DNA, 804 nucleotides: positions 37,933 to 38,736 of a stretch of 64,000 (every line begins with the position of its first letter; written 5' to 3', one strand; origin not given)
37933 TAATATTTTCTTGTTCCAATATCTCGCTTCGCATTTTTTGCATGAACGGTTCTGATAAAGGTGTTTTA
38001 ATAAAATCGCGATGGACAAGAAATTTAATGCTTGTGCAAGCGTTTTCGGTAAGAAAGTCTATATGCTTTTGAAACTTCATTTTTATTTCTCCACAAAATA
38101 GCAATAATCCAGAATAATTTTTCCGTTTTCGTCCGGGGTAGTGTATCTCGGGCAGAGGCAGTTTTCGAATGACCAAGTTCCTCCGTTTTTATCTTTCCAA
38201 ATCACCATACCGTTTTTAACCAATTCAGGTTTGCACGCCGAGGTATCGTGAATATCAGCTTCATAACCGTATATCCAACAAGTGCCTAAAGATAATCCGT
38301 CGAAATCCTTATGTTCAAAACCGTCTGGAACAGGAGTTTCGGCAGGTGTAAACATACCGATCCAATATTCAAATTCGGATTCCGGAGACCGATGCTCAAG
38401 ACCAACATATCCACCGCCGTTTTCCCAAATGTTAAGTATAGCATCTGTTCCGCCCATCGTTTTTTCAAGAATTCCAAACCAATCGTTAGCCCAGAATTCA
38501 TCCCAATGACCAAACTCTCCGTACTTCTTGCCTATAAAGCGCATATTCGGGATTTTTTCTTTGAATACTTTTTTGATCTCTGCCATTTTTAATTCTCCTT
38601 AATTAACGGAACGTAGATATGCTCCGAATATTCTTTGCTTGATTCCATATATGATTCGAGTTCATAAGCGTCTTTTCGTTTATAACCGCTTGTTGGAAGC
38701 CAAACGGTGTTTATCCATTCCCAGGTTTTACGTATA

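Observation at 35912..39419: Low-GC four-gene cassette: AraC/GyrI regulator, stand-alone GyrI-like binder and two paralogous unknown proteins. This is the best candidate in the window for an undescribed small-molecule response or detoxification system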

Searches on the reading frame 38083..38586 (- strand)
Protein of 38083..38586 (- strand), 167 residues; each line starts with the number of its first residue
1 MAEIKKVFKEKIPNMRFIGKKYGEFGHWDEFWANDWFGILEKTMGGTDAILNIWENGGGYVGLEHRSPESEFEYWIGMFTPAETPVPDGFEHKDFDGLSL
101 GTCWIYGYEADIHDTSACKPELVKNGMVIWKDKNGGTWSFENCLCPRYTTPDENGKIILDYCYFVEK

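Call 3: search_protein_families(library=pfam, proteins=[window:38083-38586:-], max_evalue=0.1)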
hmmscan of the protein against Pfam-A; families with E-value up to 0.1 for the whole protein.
window:38083-38586:- (167 aa): 0 families

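Call 6: search_protein_families(library=ncbifam, proteins=[window:38083-38586:-], max_evalue=1)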
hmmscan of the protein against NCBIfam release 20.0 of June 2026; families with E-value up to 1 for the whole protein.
window:38083-38586:- (167 aa): 0 families

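Call 10: search_solved_structures(query=window:38083-38586:-, max_evalue=10)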
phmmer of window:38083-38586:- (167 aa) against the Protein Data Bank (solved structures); distinct sequences matched with E-value up to 10: 4.
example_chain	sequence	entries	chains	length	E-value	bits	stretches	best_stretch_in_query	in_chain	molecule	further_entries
2i5u_A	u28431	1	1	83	0.3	14.3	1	48-80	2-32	DnaD domain protein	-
5esx_A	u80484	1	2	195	0.89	12.8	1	84-115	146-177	Purine/pyrimidine phosphoribosyltransferase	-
5esw_A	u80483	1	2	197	0.9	12.7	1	84-115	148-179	Purine/pyrimidine phosphoribosyltransferase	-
1wg8_A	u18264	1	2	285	2.5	11.3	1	40-113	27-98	predicted S-adenosylmethionine-dependent methyltransferase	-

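Call 26: find_homologous_proteins(query=window:38083-38586:-, max_evalue=0.001)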
Query window:38083-38586:- (167 aa): 490 proteins with E <= 0.001 among 518 candidates; the best 120 are listed.
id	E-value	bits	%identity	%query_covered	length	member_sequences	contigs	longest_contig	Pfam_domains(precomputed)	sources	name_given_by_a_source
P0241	1.7e-116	405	100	100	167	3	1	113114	-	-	-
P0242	3.9e-109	381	94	100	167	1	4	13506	-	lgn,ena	-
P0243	1.0e-106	373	93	100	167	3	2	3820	-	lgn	-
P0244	4.9e-97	342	83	100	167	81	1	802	-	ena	-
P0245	6.6e-96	338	81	100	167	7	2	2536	-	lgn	-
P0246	6.8e-88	312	76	100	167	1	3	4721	-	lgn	-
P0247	1.5e-85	304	74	100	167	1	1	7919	-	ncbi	-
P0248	9.1e-85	302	73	100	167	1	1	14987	-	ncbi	-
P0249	1.3e-84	301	72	100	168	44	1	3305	-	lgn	-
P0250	2.6e-81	290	71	100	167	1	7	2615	-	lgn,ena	-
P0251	2.3e-80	287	71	100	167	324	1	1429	-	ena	-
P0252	1.7e-79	284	69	100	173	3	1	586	-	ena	-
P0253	2.2e-79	284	70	100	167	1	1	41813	-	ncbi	-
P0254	5.2e-79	283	69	100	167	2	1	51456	-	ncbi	-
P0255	8.7e-79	282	69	100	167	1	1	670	-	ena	-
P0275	1.6e-75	271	68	100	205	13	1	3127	-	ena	-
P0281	4.2e-75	270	66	100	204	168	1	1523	-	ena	-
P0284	6.1e-75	270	66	100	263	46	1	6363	PF12675.13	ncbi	-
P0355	7.3e-70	253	65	99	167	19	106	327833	-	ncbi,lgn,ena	-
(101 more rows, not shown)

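Call 28: find_encoding_contigs(protein=P0248, flank=8000, max_places=2)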
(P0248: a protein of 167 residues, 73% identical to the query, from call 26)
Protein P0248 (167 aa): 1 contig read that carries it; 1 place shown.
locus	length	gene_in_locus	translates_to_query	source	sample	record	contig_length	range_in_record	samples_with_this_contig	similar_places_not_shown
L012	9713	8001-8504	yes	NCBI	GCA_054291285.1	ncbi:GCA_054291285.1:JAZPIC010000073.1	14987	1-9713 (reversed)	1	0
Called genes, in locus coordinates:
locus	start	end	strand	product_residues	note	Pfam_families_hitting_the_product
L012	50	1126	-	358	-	PF00392:GntR, PF00155:Aminotran_1_2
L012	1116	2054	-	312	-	PF00291:PALP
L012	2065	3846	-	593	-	PF00664:ABC_membrane, PF00005:ABC_tran, PF02463:SMC_N (faint)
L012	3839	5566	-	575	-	PF00664:ABC_membrane, PF00005:ABC_tran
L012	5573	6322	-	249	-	PF02535:Zip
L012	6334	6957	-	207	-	PF01613:Flavin_Reduct, PF21349:RUBY_RBDX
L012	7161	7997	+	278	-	PF00165:HTH_AraC (faint), PF12833:HTH_18, PF06445:GyrI-like, PF14526:Cass2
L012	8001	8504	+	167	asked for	-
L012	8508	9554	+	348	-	-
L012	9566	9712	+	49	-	?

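Call 30: find_encoding_contigs(protein=P0355, flank=6000, max_places=4)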
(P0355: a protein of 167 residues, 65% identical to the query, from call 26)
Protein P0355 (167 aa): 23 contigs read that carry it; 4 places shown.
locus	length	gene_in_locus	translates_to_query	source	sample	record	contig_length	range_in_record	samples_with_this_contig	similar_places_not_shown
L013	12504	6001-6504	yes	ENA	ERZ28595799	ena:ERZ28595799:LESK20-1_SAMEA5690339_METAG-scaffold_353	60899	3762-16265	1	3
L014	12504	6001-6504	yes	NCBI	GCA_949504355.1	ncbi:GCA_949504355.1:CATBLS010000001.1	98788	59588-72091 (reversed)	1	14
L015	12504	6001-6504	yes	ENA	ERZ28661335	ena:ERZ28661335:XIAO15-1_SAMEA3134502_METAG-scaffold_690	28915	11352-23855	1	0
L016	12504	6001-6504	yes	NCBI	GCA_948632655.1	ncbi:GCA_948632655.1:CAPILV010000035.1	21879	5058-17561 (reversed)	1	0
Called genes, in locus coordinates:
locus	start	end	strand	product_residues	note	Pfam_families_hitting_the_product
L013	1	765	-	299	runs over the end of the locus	PF04854:DUF624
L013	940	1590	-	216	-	PF00923:TAL_FSA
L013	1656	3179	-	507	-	PF00370:FGGY_N, PF02782:FGGY_C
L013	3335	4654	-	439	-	PF01261:AP_endonuc_2 (weak), PF27526:XylA2_C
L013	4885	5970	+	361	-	PF00365:PFK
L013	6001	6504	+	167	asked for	-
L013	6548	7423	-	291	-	PF03755:YicC-like_N, PF08340:YicC-like_C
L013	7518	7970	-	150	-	PF00583:Acetyltransf_1, PF13673:Acetyltransf_10, PF13508:Acetyltransf_7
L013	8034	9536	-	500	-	PF03976:PPK2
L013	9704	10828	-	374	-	PF00483:NTP_transferase, PF25084:LbH_EIF2B (weak), PF25247:LbH_GLGC (faint), PF24894:Hexapep_GlmU, PF25087:GMPPB_C (weak)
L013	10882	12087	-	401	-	PF00483:NTP_transferase, PF07959:Fucose_pyrophosphorylase (faint), PF00132:Hexapep (faint), PF24894:Hexapep_GlmU, PF25084:LbH_EIF2B, PF25087:GMPPB_C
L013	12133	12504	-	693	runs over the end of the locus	PF22019:GlgB_N (weak), PF02922:CBM_48, PF00128:Alpha-amylase, PF02806:Alpha-amylase_C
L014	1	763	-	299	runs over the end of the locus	PF04854:DUF624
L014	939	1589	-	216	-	PF00923:TAL_FSA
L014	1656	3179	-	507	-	PF00370:FGGY_N, PF02782:FGGY_C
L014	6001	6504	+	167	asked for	-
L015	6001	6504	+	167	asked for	-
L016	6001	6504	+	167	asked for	-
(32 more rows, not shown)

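Call 35: predict_structure(alignment_id=A2)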
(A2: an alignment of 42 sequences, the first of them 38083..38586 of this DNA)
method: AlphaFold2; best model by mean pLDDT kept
length: 167 residues; sequences in the alignment: 42
mean_pLDDT: 93.6   pTM: 0.88
mean pLDDT of the five models: 93.6, 92.3, 92.0, 88.8, 88.3
residues with pLDDT >= 90: 145; 70-90: 20; 50-70: 2; < 50: 0
segments of 3 or more residues with pLDDT < 50: none
pLDDT, mean of each block of 10 residues (from residue 1): 94 97 93 96 95 88 93 96 97 97 94 94 98 95 75 92 97
secondary structure, 60 per line:
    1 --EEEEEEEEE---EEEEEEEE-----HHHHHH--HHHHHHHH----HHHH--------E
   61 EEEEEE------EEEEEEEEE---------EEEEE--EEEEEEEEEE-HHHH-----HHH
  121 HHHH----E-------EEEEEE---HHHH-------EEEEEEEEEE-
elements in order: E3-11 E15-22 H28-33 H36-43 H48-51 E60-66 E73-81 E91-95 E98-107 H109-112 H118-124 E137-142 H146-149 E157-166
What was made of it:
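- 38083..38586 (-): Gene 2: a 167-aa sequence-orphan protein with a predicted GyrI-like fold and a conserved Cys/His/Glu set. AF2 pLDDT 93.6 (call 35).
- On GyrI-like superfamily (PF06445), for gene 2: In the predicted model only: two beta-beta-alpha-alpha-beta-beta halves (call 35).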

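Call 39: fold_search(model_id=the predicted structure, library=pdb)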
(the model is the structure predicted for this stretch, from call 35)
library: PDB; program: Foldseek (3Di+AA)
matches with E <= 10: 486; with E <= 0.001: 26
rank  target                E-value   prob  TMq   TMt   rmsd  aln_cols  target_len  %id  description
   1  5xql                  1.9e-06  1.00  0.51  0.36   5.4       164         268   18  Crystal structure of a Pseudomonas aeruginosa transcriptional regulator (released 2017-06-28)
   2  5xbt_A                2.8e-06  1.00  0.48  0.34   6.0       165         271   15  The structure of BrlR bound to c-di-GMP (released 2018-05-02)
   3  5yc9_A                6.9e-06  1.00  0.54  0.39   5.5       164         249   16  Crystal structure of a Pseudomonas aeruginosa transcriptional regulator (released 2019-03-20)
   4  5xbi_A                2.0e-05  1.00  0.50  0.55   5.6       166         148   17  The structure of BrlR-C domain bound to 3-amino-2-phenazino(a pyocyanin analog) (released 2018-03-21)
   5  5xbi_B                2.0e-05  1.00  0.50  0.55   5.7       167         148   16  The structure of BrlR-C domain bound to 3-amino-2-phenazino(a pyocyanin analog) (released 2018-03-21)
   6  5xbw_B                5.9e-05  1.00  0.51  0.35   6.1       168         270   16  The structure of BrlR (released 2018-05-02)
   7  5yc9_B                6.6e-05  1.00  0.53  0.38   5.5       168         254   16  Crystal structure of a Pseudomonas aeruginosa transcriptional regulator (released 2019-03-20)
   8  9rtl_A                7.3e-05  1.00  0.49  0.52   6.1       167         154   12  X-ray structure of the CTR107-N138A mutant bound to a tetramethylrhodamine ligand (released 2025-07-30)
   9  5kax_A                1.0e-04  1.00  0.48  0.50   6.1       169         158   12  The structure of CTR107 protein bound to RHODAMINE 6G (released 2016-08-24)
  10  3lur_C                1.0e-04  1.00  0.46  0.49   7.1       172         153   13  Crystal structure of Putative bacterial transcription regulation protein (NP_372959.1) from Staphylococcus aureus MU50 (released 2010-03-09)
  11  5xbw_A                1.4e-04  1.00  0.48  0.34   5.9       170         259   16  The structure of BrlR (released 2018-05-02)
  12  9rtm_A                1.5e-04  1.00  0.52  0.55   5.6       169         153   12  X-ray structure of the rhodamine-binding protein tag (Rho-tag) bound to a tetramethylrhodamine ligand (released 2025-07-30)
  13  3q5s_A                1.7e-04  1.00  0.46  0.32   6.6       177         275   10  Crystal structure of BmrR bound to Acetylcholine (released 2011-06-15)
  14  3q1m_A                2.0e-04  1.00  0.46  0.32   6.7       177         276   11  Crystal Structure of BmrR Dimer bound to DNA and the ligand 4-amino-quinaldine (released 2011-06-15)
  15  9rtl_B                2.5e-04  1.00  0.53  0.55   5.3       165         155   10  X-ray structure of the CTR107-N138A mutant bound to a tetramethylrhodamine ligand (released 2025-07-30)
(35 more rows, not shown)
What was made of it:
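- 38083..38586 (-): Foldseek against PDB: 26 hits with E<1e-3 and the first 46 ranks are all GyrI-like/SOUL (BrlR-C 1.9e-6, CTR107, SAV2435, BmrR, SbmC, CtaZ, lin2189, Rob; call 39).
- On GyrI-like superfamily (PF06445), for gene 2: The first 46 Foldseek PDB ranks are all GyrI-like/SOUL, best E 1.9e-6, TM 0.45-0.55 (call 39).
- Closest known: Stand-alone GyrI-like binders and hydrolases. Same: Gene 2's model aligns over its whole length with these proteins (E 1e-4 to 3e-3, TM 0.45-0.55; call 39).
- Gene 2 fold: GyrI-like (calls 35, 39).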

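Call 54: find_related_loci(query=A2, collection=genome_contigs, flank=6000)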
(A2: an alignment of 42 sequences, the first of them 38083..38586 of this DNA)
Query A2 (167 aa) in genome_contigs; peptide patterns used: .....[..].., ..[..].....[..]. (x = any residue, [..] = any of these).
302 stretches matched a pattern; 273 encode a relative of the query (tblastn E <= 1e-3); the best 80 are kept; 80 distinct loci.
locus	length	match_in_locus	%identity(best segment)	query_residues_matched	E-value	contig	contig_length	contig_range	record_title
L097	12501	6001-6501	93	1-167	2e-104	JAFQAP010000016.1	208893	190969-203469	MAG: Clostridia bacterium isolate RGIG1645 Goat_Cecum-1__c229164, whole genome shotgun sequence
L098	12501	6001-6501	81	1-167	1e-93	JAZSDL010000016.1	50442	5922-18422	MAG: Eubacteriales bacterium isolate T1900044598_TS20190064.MAGScoT_cleanbin_000015 SGB_675_k141_1090664, whole genome s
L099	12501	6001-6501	81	1-167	5e-93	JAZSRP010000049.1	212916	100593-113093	MAG: Eubacteriales bacterium isolate T1900044537_TS20190003.MAGScoT_cleanbin_000004 SGB_27_k141_2892182, whole genome sh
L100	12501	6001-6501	81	1-167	5e-93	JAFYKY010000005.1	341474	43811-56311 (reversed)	MAG: Clostridia bacterium isolate RGIG7185 Water_buffalos_Cecum-1__c216556, whole genome shotgun sequence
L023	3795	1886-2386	80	1-167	2e-93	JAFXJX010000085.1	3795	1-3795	MAG: Clostridia bacterium isolate RGIG6482 Sheep_Rectum.Co__c2961833, whole genome shotgun sequence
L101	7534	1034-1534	81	1-167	1e-92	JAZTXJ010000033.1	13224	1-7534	MAG: Eubacteriales bacterium isolate T1900045330_YK20190019.MAGScoT_cleanbin_000034 SGB_6515_k141_1013027, whole genome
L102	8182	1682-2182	75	1-167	2e-88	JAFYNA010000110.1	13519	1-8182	MAG: Clostridia bacterium isolate RGIG7239 Water_buffalos_Cecum-2__c842881, whole genome shotgun sequence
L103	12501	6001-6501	75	1-167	3e-88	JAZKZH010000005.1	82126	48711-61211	MAG: Eubacteriales bacterium isolate T1900045091_TC20190085.MAGScoT_cleanbin_000002 SGB_4702_k141_1315966, whole genome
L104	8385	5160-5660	74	1-167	2e-87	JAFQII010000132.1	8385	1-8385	MAG: Clostridia bacterium isolate RGIG1846 Goat_Cecum-5__c326574, whole genome shotgun sequence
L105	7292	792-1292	75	1-167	2e-87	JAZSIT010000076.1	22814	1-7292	MAG: Eubacteriales bacterium isolate T1900044569_TS20190035.MAGScoT_cleanbin_000010 SGB_425_k141_399896, whole genome sh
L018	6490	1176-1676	70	1-167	7e-84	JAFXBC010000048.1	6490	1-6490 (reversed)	MAG: Clostridia bacterium isolate RGIG6254 Sheep_Rectum-2__c515989, whole genome shotgun sequence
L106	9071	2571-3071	71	1-167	9e-81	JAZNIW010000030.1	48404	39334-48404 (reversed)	MAG: Acutalibacteraceae bacterium isolate T1900044683_TS20190149.MAGScoT_cleanbin_000006 SGB_1702_k141_1314306, whole ge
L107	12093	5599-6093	71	1-165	1e-80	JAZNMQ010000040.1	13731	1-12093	MAG: Candidatus Flemingiibacterium sp. isolate T1900044661_TS20190127.MAGScoT_cleanbin_000012 SGB_1524_k141_312235, whol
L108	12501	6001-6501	71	1-167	2e-80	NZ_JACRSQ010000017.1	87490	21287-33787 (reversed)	Bianquea renquensis strain NSJ-32 H6_ctg0017, whole genome shotgun sequence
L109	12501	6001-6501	71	1-167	5e-80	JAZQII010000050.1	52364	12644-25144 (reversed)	MAG: Clostridia bacterium isolate T1900044625_TS20190091.MAGScoT_cleanbin_000022 SGB_931_k141_266973, whole genome shotg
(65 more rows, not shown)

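Call 59: search_solved_structures(query=A2, max_evalue=10)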
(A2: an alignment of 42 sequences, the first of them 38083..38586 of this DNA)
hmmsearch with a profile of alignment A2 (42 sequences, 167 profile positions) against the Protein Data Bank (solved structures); distinct sequences matched with E-value up to 10: 1.
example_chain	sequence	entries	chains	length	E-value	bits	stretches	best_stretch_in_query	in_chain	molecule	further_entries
7vkq_A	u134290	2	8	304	0.64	13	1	4-71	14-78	S-adenosylmethionine sensor upstream of mTORC1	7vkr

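Call 60: search_protein_families(library=padloc, proteins=[window:38083-38586:-], max_evalue=0.1)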
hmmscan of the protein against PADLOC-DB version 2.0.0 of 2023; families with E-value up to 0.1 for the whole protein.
window:38083-38586:- (167 aa): 0 families

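Call 86: search_protein_families(library=pfam, proteins=[P0284, P0275, P0281], max_evalue=0.01)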
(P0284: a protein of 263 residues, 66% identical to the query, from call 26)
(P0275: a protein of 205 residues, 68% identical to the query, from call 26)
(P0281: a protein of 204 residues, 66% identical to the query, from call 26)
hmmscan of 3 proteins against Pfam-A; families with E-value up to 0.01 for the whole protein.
P0284 (263 aa): 1 family
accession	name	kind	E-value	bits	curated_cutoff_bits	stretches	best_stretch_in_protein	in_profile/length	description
PF12675.12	DUF3795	-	4.6e-07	30.7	22.6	1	178-234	5-82/83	Protein of unknown function (DUF3795)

P0275 (205 aa): 0 families

P0281 (204 aa): 0 families

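Call 88: search_dna_similar(query=window:38083-38586:-, collection=plasmids, mode=protein, max_rows=10)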
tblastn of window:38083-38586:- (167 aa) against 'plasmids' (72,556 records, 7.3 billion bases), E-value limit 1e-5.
No match.
